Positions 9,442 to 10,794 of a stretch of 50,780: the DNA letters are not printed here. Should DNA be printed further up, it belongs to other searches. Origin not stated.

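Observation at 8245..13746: Predicted N-acylated di-amino sugar pathway: PglF-like dehydratase plus DegT aminotransferase plus an ATP-grasp ligase in place of the usual N-acetyltransferase, with a PglC-type initiating transferase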

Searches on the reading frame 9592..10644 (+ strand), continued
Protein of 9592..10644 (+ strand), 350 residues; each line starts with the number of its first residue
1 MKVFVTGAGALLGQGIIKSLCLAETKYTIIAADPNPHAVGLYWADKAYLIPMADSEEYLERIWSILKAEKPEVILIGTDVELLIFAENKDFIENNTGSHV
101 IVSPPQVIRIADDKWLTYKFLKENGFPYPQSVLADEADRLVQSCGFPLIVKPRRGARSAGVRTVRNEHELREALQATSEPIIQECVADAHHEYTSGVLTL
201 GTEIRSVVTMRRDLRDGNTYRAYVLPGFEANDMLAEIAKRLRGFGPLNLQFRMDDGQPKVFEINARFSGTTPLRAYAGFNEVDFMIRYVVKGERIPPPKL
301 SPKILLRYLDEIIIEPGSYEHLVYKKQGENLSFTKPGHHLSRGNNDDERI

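Call 91: find_homologous_proteins(query=L001:10001-10951:+, max_evalue=1e-20)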
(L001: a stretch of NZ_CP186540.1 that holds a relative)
Query L001:10001-10951:+ (316 aa): 1834 proteins with E <= 1e-20 among 3617 candidates; the best 120 are listed.
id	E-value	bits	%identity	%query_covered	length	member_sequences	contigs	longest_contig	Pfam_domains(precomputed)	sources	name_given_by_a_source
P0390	2.1e-205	699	100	100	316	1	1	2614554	PF13535.12,PF15632.12,PF08443.17,PF02655.20,PF21360.4,PF07478.19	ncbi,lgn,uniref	ncbi:ATP-grasp domain-containing protein [Alkalibacterium sp. f15]|uniref:ATP-grasp domain-containin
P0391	3.1e-174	596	85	100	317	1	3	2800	PF13535.12,PF15632.12,PF02655.20,PF21360.4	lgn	-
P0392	2.2e-153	528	75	100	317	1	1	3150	PF13535.12,PF15632.12,PF08443.17,PF02655.20,PF21360.4,PF07478.19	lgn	-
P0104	9.5e-153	526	75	100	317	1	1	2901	PF13535.12,PF15632.12,PF08443.17,PF02655.20,PF21360.4,PF07478.19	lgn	-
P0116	1.0e-152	526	75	100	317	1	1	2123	PF13535.12,PF15632.12,PF08443.17,PF02655.20,PF21360.4,PF07478.19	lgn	-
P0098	1.2e-151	522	74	100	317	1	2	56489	PF13535.12,PF15632.12,PF08443.17,PF02655.20,PF21360.4,PF07478.19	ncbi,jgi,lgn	-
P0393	2.0e-148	512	71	100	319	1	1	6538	PF13535.12,PF15632.12,PF08443.17,PF02655.20,PF21360.4,PF07478.19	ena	-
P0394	2.7e-148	511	73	100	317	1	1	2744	PF13535.12,PF15632.12,PF08443.17,PF02655.20,PF21360.4,PF07478.19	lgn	-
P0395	5.5e-148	510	73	100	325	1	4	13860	PF13535.12,PF15632.12,PF02655.20,PF21360.4,PF07478.19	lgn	-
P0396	2.2e-142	492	70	100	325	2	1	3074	PF13535.12,PF15632.12,PF08443.17,PF02655.20,PF21360.4,PF07478.19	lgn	-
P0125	5.0e-139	481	70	100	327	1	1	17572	PF13535.12,PF15632.12,PF08443.17,PF02655.20,PF21360.4,PF07478.19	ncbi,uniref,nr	ncbi:ATP-grasp domain-containing protein [Alkalibacterium sp. 20]|uniref:ATP-grasp domain-containing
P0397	1.7e-138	479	68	100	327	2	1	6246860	PF15632.12,PF02655.20,PF21360.4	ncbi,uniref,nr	ncbi:ATP-grasp domain-containing protein [Vallitalea pronyensis]|uniref:ATP-grasp domain-containing 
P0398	4.8e-138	478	69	100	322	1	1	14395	PF13535.12,PF15632.12,PF02786.23,PF08443.17,PF02655.20,PF21360.4,PF07478.19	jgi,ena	-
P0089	6.4e-137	474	66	100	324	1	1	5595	PF13535.12,PF15632.12,PF02655.20,PF21360.4,PF07478.19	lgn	-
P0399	1.3e-134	466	67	100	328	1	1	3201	PF13535.12,PF15632.12,PF02655.20,PF21360.4,PF07478.19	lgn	-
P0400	2.8e-133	462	67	100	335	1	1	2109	PF13535.12,PF15632.12,PF02786.23,PF08443.17,PF02655.20,PF21360.4,PF07478.19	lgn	-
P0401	9.0e-131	454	66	100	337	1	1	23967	PF13535.12,PF15632.12,PF08443.17,PF02655.20,PF21360.4,PF07478.19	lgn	-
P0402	1.4e-123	430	62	100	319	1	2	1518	PF13535.12,PF15632.12,PF02655.20,PF21360.4,PF07478.19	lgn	-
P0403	5.9e-123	428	62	100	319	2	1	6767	PF13535.12,PF15632.12,PF02655.20,PF21360.4,PF07478.19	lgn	-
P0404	1.4e-118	414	59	100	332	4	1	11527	PF13535.12,PF15632.12,PF08443.17,PF02655.20,PF21360.4,PF07478.19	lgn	-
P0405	3.4e-116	406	59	100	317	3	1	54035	PF13535.12,PF15632.12,PF08443.17,PF02655.20,PF21360.4,PF07478.19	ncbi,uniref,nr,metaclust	ncbi:ATP-grasp enzyme-like protein [Alkalibacterium sp. AK22]|uniref:ATP-grasp domain-containing pro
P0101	1.4e-115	404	58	99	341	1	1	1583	PF13535.12,PF15632.12,PF02786.23,PF08443.17,PF02655.20,PF21360.4,PF07478.19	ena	-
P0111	1.5e-113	397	57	100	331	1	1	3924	PF13535.12,PF15632.12,PF02786.23,PF08443.17,PF02655.20,PF21360.4,PF07478.19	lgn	-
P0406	1.4e-112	394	56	99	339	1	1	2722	PF13535.12,PF15632.12,PF02655.20,PF21360.4,PF07478.19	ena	-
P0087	2.7e-112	393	56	100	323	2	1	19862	PF13535.12,PF15632.12,PF02655.20,PF21360.4,PF07478.19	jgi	jgi:carbamoyl-phosphate synthase large subunit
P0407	2.1e-111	390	54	100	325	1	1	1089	PF15632.12,PF02786.23,PF02655.20,PF21360.4,PF07478.19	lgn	-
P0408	4.1e-111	389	57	100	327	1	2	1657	PF13535.12,PF15632.12,PF02655.20,PF21360.4,PF07478.19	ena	-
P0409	7.2e-111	388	56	99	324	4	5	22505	PF13535.12,PF15632.12,PF08443.17,PF02655.20,PF21360.4,PF07478.19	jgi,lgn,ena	-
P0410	1.3e-110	387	59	100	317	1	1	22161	PF13535.12,PF15632.12,PF02655.20,PF21360.4,PF07478.19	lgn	-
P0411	1.9e-110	387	56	100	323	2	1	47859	PF13535.12,PF15632.12,PF02655.20,PF21360.4,PF07478.19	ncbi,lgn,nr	ncbi:MAG: ATP-grasp domain-containing protein [Deltaproteobacteria bacterium]|nr:ATP-grasp domain-co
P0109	2.8e-110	386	55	99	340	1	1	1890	PF13535.12,PF15632.12,PF02786.23,PF08443.17,PF02655.20,PF21360.4,PF07478.19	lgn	-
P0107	3.0e-110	386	58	99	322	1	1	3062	PF13535.12,PF15632.12,PF02655.20,PF21360.4,PF07478.19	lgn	-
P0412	4.2e-110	386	54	99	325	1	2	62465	PF15632.12,PF02786.23,PF02655.20,PF21360.4,PF07478.19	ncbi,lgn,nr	ncbi:MAG: ATP-grasp domain-containing protein [Bradymonadaceae bacterium]|nr:ATP-grasp domain-contai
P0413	5.7e-110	385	57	99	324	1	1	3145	PF13535.12,PF15632.12,PF08443.17,PF02655.20,PF21360.4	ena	-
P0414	8.7e-110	385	56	99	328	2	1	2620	PF13535.12,PF15632.12,PF02786.23,PF08443.17,PF02655.20,PF21360.4,PF07478.19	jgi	-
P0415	2.1e-109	384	57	99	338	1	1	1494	PF13535.12,PF15632.12,PF08443.17,PF02655.20,PF21360.4,PF07478.19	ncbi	-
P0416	3.1e-109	383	54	100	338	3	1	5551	PF13535.12,PF15632.12,PF08443.17,PF02655.20,PF21360.4,PF07478.19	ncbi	-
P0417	5.8e-109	382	54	100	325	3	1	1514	PF15632.12,PF02786.23,PF08443.17,PF02655.20,PF21360.4,PF07478.19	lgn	-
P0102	7.7e-109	382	56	99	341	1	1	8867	PF13535.12,PF15632.12,PF08443.17,PF02655.20,PF21360.4,PF07478.19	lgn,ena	-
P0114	1.8e-108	380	55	99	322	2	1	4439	PF15632.12,PF08443.17,PF02655.20,PF21360.4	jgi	jgi:carbamoyl-phosphate synthase large subunit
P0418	4.2e-108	379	55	100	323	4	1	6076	PF13535.12,PF15632.12,PF02655.20,PF21360.4,PF07478.19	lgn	-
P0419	4.8e-108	379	54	99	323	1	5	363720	PF15632.12,PF02655.20,PF21360.4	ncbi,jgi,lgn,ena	-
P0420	5.7e-108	379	55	100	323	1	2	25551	PF13535.12,PF15632.12,PF02655.20,PF21360.4,PF07478.19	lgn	-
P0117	7.0e-108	379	55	100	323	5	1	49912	PF13535.12,PF15632.12,PF02655.20,PF21360.4,PF07478.19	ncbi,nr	ncbi:MAG: ATP-grasp domain-containing protein [Myxococcales bacterium]|nr:ATP-grasp domain-containin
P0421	7.1e-108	379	54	99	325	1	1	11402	PF15632.12,PF02786.23,PF02655.20,PF21360.4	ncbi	-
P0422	1.1e-107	378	53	99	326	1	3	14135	PF13535.12,PF15632.12,PF02655.20,PF21360.4,PF07478.19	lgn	-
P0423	5.0e-107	376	54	100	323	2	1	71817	PF13535.12,PF15632.12,PF02655.20,PF21360.4,PF07478.19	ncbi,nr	ncbi:MAG: ATP-grasp domain-containing protein [Alphaproteobacteria bacterium]|nr:ATP-grasp domain-co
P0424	5.0e-107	376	56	100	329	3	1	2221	PF15632.12,PF08443.17,PF02655.20,PF21360.4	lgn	-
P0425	7.6e-107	375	52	100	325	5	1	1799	PF15632.12,PF02786.23,PF02655.20,PF21360.4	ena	-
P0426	9.0e-107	375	54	99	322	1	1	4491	PF13535.12,PF15632.12,PF02655.20,PF21360.4,PF07478.19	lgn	-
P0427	9.1e-107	375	55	100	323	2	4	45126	PF13535.12,PF15632.12,PF02655.20,PF21360.4,PF07478.19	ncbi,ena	-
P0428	9.7e-107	375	53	99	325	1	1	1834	PF15632.12,PF02786.23,PF02655.20,PF21360.4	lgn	-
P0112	2.4e-106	374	56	99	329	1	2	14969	PF13535.12,PF15632.12,PF08443.17,PF02655.20,PF21360.4,PF07478.19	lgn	-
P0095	4.5e-106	373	54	98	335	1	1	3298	PF13535.12,PF15632.12,PF02655.20,PF21360.4,PF07478.19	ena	-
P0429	5.6e-106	372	55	100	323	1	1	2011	PF13535.12,PF15632.12,PF02655.20,PF21360.4,PF07478.19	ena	-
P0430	5.9e-106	372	52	99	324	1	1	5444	PF15632.12,PF02655.20,PF21360.4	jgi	jgi:carbamoyl-phosphate synthase large subunit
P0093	6.6e-106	372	55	99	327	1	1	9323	PF13535.12,PF15632.12,PF02786.23,PF08443.17,PF02655.20,PF21360.4,PF07478.19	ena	-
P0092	6.7e-106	372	55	99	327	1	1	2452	PF13535.12,PF15632.12,PF02786.23,PF08443.17,PF02655.20,PF21360.4,PF07478.19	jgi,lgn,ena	-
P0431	7.1e-106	372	55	100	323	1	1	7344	PF15632.12,PF02655.20,PF21360.4,PF07478.19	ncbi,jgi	jgi:carbamoyl-phosphate synthase large subunit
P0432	1.2e-105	371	53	99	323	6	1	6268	PF13535.12,PF15632.12,PF02655.20,PF21360.4,PF07478.19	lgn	-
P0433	1.4e-105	371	53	100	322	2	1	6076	PF13535.12,PF15632.12,PF08443.17,PF02655.20,PF21360.4,PF07478.19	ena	-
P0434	1.7e-105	371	55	100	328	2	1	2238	PF15632.12,PF08443.17,PF02655.20,PF21360.4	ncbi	-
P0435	1.7e-105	371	53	99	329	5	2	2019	PF15632.12,PF02786.23,PF02655.20,PF21360.4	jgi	jgi:carbamoyl-phosphate synthase large subunit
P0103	2.1e-105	370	53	100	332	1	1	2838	PF15632.12,PF02655.20,PF21360.4,PF07478.19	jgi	jgi:carbamoyl-phosphate synthase large subunit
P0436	3.1e-105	370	56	99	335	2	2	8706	PF15632.12,PF02655.20,PF21360.4,PF07478.19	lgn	-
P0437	3.1e-105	370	54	99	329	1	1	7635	PF13535.12,PF15632.12,PF02655.20,PF21360.4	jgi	jgi:carbamoyl-phosphate synthase large subunit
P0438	3.2e-105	370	55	99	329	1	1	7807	PF15632.12,PF02655.20,PF21360.4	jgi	jgi:carbamoyl-phosphate synthase large subunit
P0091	3.3e-105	370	55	99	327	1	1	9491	PF13535.12,PF15632.12,PF02786.23,PF08443.17,PF02655.20,PF21360.4,PF07478.19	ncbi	-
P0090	3.3e-105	370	55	99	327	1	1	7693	PF13535.12,PF15632.12,PF02786.23,PF08443.17,PF02655.20,PF21360.4,PF07478.19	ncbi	-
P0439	3.5e-105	370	54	100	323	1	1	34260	PF13535.12,PF15632.12,PF02655.20,PF21360.4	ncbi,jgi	jgi:carbamoyl-phosphate synthase large subunit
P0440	5.2e-105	369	52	99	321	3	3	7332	PF13535.12,PF15632.12,PF08443.17,PF02655.20,PF21360.4,PF07478.19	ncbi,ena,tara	tara:strand:- start:184 stop:1149 length:966 start_codon:yes stop_codon:yes gene_type:complete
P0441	6.1e-105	369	52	99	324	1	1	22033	PF13535.12,PF15632.12,PF02786.23,PF02655.20,PF21360.4,PF07478.19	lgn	-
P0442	7.0e-105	369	54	100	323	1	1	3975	PF15632.12,PF02655.20,PF21360.4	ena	-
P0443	8.4e-105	368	55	99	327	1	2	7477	PF13535.12,PF15632.12,PF02786.23,PF08443.17,PF02655.20,PF21360.4,PF07478.19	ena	-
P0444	1.1e-104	368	54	99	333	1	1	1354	PF15632.12,PF02655.20,PF21360.4,PF07478.19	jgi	jgi:carbamoyl-phosphate synthase large subunit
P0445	1.2e-104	368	55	99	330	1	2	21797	PF15632.12,PF08443.17,PF02655.20,PF21360.4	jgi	jgi:carbamoyl-phosphate synthase large subunit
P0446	1.4e-104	368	53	99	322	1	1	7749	PF13535.12,PF15632.12,PF02786.23,PF02655.20,PF21360.4,PF07478.19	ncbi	-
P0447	1.5e-104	368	55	100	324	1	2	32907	PF15632.12,PF02655.20,PF21360.4,PF07478.19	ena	-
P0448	1.5e-104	368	55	99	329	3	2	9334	PF15632.12,PF02786.23,PF02655.20,PF21360.4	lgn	-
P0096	1.7e-104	367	55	99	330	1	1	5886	PF13535.12,PF15632.12,PF02786.23,PF08443.17,PF02655.20,PF21360.4,PF07478.19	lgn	-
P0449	1.9e-104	367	54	99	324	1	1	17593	PF15632.12,PF02655.20,PF21360.4,PF07478.19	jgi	jgi:carbamoyl-phosphate synthase large subunit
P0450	1.9e-104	367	54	99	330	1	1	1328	PF15632.12,PF02786.23,PF02655.20,PF21360.4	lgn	-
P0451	2.5e-104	367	53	99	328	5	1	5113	PF15632.12,PF08443.17,PF02655.20,PF21360.4,PF07478.19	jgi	-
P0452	2.6e-104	367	54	99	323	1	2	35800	PF13535.12,PF15632.12,PF02655.20,PF21360.4,PF07478.19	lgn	-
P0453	3.1e-104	367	52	99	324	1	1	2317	PF13535.12,PF15632.12,PF02655.20,PF21360.4,PF07478.19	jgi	jgi:carbamoyl-phosphate synthase large subunit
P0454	3.3e-104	367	55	99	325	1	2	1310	PF13535.12,PF15632.12,PF02655.20,PF21360.4,PF07478.19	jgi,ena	-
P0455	3.8e-104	366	53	99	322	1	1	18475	PF15632.12,PF02655.20,PF21360.4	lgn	-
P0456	4.1e-104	366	53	99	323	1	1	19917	PF13535.12,PF15632.12,PF08443.17,PF02655.20,PF21360.4,PF07478.19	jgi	jgi:carbamoyl-phosphate synthase large subunit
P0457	4.2e-104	366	53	100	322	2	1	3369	PF15632.12,PF02786.23,PF08443.17,PF02655.20,PF21360.4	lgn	-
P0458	5.1e-104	366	54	99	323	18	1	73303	PF13535.12,PF15632.12,PF02786.23,PF08443.17,PF02655.20,PF21360.4,PF07478.19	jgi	-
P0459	5.3e-104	366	54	99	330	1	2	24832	PF15632.12,PF02786.23,PF02655.20,PF21360.4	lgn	-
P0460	7.0e-104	365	55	99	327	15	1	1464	PF13535.12,PF15632.12,PF08443.17,PF02655.20,PF21360.4,PF07478.19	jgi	jgi:carbamoyl-phosphate synthase large subunit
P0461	8.1e-104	365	55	99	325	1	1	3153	PF13535.12,PF15632.12,PF02655.20,PF21360.4,PF07478.19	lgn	-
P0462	8.4e-104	365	54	100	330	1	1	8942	PF13535.12,PF15632.12,PF08443.17,PF02655.20,PF21360.4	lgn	-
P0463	9.5e-104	365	54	99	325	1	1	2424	PF15632.12,PF02655.20,PF21360.4,PF07478.19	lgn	-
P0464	1.0e-103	365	53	99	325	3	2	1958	PF13535.12,PF15632.12,PF02786.23,PF02655.20,PF21360.4,PF07478.19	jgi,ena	-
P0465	1.1e-103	365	52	99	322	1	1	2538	PF15632.12,PF02655.20,PF21360.4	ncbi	-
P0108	1.3e-103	365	54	99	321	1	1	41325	PF15632.12,PF02655.20,PF21360.4,PF07478.19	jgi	jgi:carbamoyl-phosphate synthase large subunit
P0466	1.6e-103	364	54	100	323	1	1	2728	PF13535.12,PF15632.12,PF02655.20,PF21360.4,PF07478.19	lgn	-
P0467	1.9e-103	364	54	100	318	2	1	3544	PF15632.12,PF02655.20,PF21360.4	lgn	-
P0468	2.0e-103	364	55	99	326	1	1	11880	PF13535.12,PF15632.12,PF02655.20,PF21360.4,PF07478.19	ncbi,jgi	jgi:carbamoyl-phosphate synthase large subunit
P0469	2.1e-103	364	55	99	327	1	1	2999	PF13535.12,PF15632.12,PF02655.20,PF21360.4,PF07478.19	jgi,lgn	jgi:carbamoyl-phosphate synthase large subunit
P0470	3.1e-103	363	54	99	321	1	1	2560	PF13535.12,PF15632.12,PF02655.20,PF21360.4,PF07478.19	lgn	-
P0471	3.9e-103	363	53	99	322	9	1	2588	PF15632.12,PF02655.20,PF21360.4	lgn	-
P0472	4.8e-103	363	53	100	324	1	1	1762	PF15632.12,PF02786.23,PF02655.20,PF21360.4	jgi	jgi:carbamoyl-phosphate synthase large subunit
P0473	6.3e-103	362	53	99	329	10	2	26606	PF15632.12,PF02786.23,PF02655.20,PF21360.4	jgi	jgi:carbamoyl-phosphate synthase large subunit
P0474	7.1e-103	362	54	99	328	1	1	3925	PF13535.12,PF15632.12,PF02655.20,PF21360.4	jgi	-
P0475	8.1e-103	362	53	99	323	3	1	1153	PF13535.12,PF15632.12,PF02655.20,PF21360.4,PF07478.19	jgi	-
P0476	8.3e-103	362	52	100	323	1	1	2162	PF13535.12,PF15632.12,PF02655.20,PF21360.4,PF07478.19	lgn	-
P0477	8.5e-103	362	52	99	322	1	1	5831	PF13535.12,PF15632.12,PF08443.17,PF02655.20,PF21360.4,PF07478.19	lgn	-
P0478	8.8e-103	362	55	99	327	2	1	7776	PF15632.12,PF02655.20,PF21360.4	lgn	-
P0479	9.5e-103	362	53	100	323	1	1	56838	PF13535.12,PF15632.12,PF02655.20,PF21360.4,PF07478.19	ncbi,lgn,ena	-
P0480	1.0e-102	362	54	100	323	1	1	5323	PF13535.12,PF15632.12,PF02786.23,PF08443.17,PF02655.20,PF21360.4,PF07478.19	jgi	jgi:carbamoyl-phosphate synthase large subunit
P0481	1.2e-102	361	54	99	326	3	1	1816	PF13535.12,PF15632.12,PF02655.20,PF21360.4,PF07478.19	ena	-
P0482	1.6e-102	361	53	99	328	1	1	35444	PF15632.12,PF08443.17,PF02655.20,PF21360.4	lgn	-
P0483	1.8e-102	361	56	99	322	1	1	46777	PF13535.12,PF15632.12,PF02655.20,PF21360.4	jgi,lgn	jgi:carbamoyl-phosphate synthase large subunit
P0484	1.9e-102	361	51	99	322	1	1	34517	PF15632.12,PF02655.20,PF21360.4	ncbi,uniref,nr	ncbi:ATP-grasp domain-containing protein [Rhizobium sp. TRM95111]|uniref:ATP-grasp domain-containing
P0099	3.6e-102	360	52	99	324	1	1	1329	PF13535.12,PF15632.12,PF02786.23,PF02655.20,PF21360.4,PF07478.19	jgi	jgi:carbamoyl-phosphate synthase large subunit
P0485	3.8e-102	360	53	99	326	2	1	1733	PF15632.12,PF02655.20,PF21360.4,PF07478.19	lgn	-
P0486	4.3e-102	360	53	99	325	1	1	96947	PF13535.12,PF15632.12,PF02655.20,PF21360.4,PF07478.19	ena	-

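Call 100: search_protein_families(library=pfam, proteins=[L007:8027-9496:+, L007:9465-9917:+, L007:10919-11308:+, L007:11318-12589:+, L010:10869-12104:+, L010:12632-13699:+, L008:6042-6908:+, L008:7934-8377:+, L008:3844-4875:+, L010:6267-7145:+], max_evalue=0.00001)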
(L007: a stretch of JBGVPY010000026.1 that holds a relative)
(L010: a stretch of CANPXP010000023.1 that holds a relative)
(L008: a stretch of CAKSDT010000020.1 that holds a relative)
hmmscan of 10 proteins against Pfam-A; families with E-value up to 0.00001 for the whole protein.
L007:8027-9496:+ (489 aa): 2 families
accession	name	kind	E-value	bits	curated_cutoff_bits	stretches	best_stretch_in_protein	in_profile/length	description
PF13440.11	Polysacc_synt_3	-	1.4e-104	349.9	23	1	30-322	1-293/293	Polysaccharide biosynthesis protein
PF01943.22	Polysacc_synt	-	1.7e-39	136.3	28.2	1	8-272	3-273/274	Polysaccharide biosynthesis protein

L007:9465-9917:+ (150 aa): 6 families
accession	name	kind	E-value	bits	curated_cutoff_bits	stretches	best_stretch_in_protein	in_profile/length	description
PF00583.31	Acetyltransf_1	-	7.1e-15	55.7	20.7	1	39-125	31-116/116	Acetyltransferase (GNAT) family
PF08445.16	FR47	-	3.8e-10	40.1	22.1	1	60-128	13-80/86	FR47-like protein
PF13508.13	Acetyltransf_7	-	4.2e-10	40.3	27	1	43-127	4-84/84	Acetyltransferase (GNAT) domain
PF13527.13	Acetyltransf_9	-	7.2e-10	39.4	25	1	4-126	4-125/127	Acetyltransferase (GNAT) domain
PF13673.13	Acetyltransf_10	-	7.9e-10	39.2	23.6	1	39-133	28-113/128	Acetyltransferase (GNAT) domain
PF13420.13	Acetyltransf_4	-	2.5e-06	28.1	24.3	1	39-135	46-144/155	Acetyltransferase (GNAT) domain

L007:10919-11308:+ (129 aa): 2 families
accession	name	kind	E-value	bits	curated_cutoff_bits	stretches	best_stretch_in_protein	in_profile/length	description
PF00324.27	AA_permease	-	2.1e-11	43.6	24.6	1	18-115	2-98/470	Amino acid permease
PF13520.12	AA_permease_2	-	5.2e-10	39.3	27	1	13-115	1-100/427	Amino acid permease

L007:11318-12589:+ (423 aa): 3 families
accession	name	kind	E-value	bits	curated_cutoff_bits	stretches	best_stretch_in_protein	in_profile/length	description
PF02786.22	CPSase_L_D2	-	2.2e-10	40.9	19.8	1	109-309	1-208/211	Carbamoyl-phosphate synthase L chain, ATP binding domain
PF13535.11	ATP-grasp_4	-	1.3e-06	28.5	27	1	138-261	1-133/160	ATP-grasp domain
PF21360.3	PylC-like_N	-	8e-06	26.4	27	0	10-77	3-73/96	PylC-like, N-terminal domain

L010:10869-12104:+ (411 aa): 1 family
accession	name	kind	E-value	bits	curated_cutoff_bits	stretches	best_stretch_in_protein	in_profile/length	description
PF02784.22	Orn_Arg_deC_N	-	1.3e-34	120.2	23.4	1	48-293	3-247/247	Pyridoxal-dependent decarboxylase, pyridoxal binding domain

L010:12632-13699:+ (355 aa): 1 family
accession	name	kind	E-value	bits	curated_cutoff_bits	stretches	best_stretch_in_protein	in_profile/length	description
PF07429.17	Glyco_transf_56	-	1.5e-19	70.7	25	1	177-320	180-325/358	4-alpha-L-fucosyltransferase glycosyl transferase group 56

L008:6042-6908:+ (288 aa): 2 families
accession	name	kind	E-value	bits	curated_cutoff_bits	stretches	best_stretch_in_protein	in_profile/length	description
PF00483.29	NTP_transferase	-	5.3e-74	249.3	21.2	1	2-238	1-243/245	Nucleotidyl transferase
PF12804.13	NTP_transf_3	-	3.6e-08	34.2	27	1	3-135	1-123/160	MobA-like NTP transferase domain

L008:7934-8377:+ (147 aa): 6 families
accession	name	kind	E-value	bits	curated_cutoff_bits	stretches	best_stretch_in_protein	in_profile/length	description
PF00583.31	Acetyltransf_1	-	1.8e-13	51.2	20.7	1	34-123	24-116/116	Acetyltransferase (GNAT) family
PF08445.16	FR47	-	3e-11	43.6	22.1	1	58-127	13-81/86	FR47-like protein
PF13508.13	Acetyltransf_7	-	4.9e-10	40.1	27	1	40-125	3-84/84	Acetyltransferase (GNAT) domain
PF13527.13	Acetyltransf_9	-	1.6e-09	38.3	25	1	22-124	24-125/127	Acetyltransferase (GNAT) domain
PF13673.13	Acetyltransf_10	-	8.9e-09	35.8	23.6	1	38-131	29-115/128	Acetyltransferase (GNAT) domain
PF12746.13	GNAT_acetyltran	-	1.3e-06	28.7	26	1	45-124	162-235/243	GNAT acetyltransferase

L008:3844-4875:+ (343 aa): 2 families
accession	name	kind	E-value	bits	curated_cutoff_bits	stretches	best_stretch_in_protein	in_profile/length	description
PF22725.1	GFO_IDH_MocA_C3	-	1.1e-20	74.3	27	1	155-269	3-123/124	GFO/IDH/MocA C-terminal domain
PF01408.29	GFO_IDH_MocA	-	4e-17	63.5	24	1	56-144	31-119/120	Oxidoreductase family, NAD-binding Rossmann fold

L010:6267-7145:+ (292 aa): 1 family
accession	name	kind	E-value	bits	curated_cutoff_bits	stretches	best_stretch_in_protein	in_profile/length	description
PF01522.26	Polysacc_deac_1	-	2.1e-34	118.6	23.1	1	98-221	3-123/124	Polysaccharide deacetylase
